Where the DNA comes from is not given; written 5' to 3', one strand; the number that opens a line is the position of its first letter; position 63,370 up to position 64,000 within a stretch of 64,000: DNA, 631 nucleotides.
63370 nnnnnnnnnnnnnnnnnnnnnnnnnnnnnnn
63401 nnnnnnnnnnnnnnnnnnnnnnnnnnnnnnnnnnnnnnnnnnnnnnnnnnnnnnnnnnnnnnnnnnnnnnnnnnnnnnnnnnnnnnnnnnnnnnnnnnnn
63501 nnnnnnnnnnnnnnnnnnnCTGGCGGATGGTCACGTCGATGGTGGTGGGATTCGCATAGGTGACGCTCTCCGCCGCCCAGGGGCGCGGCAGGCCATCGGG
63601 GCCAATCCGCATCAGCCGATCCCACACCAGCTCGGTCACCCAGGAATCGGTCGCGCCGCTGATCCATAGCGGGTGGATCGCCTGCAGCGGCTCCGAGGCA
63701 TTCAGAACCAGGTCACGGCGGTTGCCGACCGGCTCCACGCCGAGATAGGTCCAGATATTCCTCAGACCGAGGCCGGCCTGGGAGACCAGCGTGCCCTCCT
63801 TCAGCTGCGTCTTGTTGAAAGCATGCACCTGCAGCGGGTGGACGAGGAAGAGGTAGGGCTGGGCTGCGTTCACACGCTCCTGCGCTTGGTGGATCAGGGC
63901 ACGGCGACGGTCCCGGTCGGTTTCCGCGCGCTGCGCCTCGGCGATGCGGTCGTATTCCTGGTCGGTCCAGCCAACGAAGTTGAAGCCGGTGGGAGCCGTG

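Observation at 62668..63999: Circularly permuted family-5 solute-binding protein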

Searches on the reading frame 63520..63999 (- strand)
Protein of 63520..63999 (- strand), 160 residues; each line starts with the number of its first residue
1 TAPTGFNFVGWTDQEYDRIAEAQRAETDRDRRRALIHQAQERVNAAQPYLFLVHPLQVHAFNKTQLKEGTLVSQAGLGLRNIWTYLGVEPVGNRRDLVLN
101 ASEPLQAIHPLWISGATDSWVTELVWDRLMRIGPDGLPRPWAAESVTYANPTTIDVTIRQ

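Call 36: search_protein_representatives(protein=window:63520-63999:-)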
Query: 160 residues. Proteins with E-value up to 0.001 (for the whole library): 284; up to 1e-10: 128; up to 1e-30: 14. The best 150 are listed.
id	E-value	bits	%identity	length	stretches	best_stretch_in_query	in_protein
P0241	2.7e-55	203.1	51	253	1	2-159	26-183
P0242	2.7e-54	199.8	51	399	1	2-159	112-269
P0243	8.4e-53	195.0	59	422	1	20-159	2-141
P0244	6.7e-51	188.8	52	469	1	1-159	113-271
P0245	1.1e-49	184.9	52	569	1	2-160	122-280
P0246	3.2e-49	183.4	49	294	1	1-159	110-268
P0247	3.4e-49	183.3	50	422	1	1-159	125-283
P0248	3.5e-48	180.0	53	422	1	1-156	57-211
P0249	9.4e-48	178.6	52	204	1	2-145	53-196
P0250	5.2e-47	176.2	51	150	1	15-159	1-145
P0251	1.0e-41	158.9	58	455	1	44-159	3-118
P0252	4.0e-41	157.0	50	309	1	5-137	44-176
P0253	9.0e-34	133.1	56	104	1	40-142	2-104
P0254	8.6e-31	123.4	49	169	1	44-160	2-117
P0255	3.9e-29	118.0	60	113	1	50-140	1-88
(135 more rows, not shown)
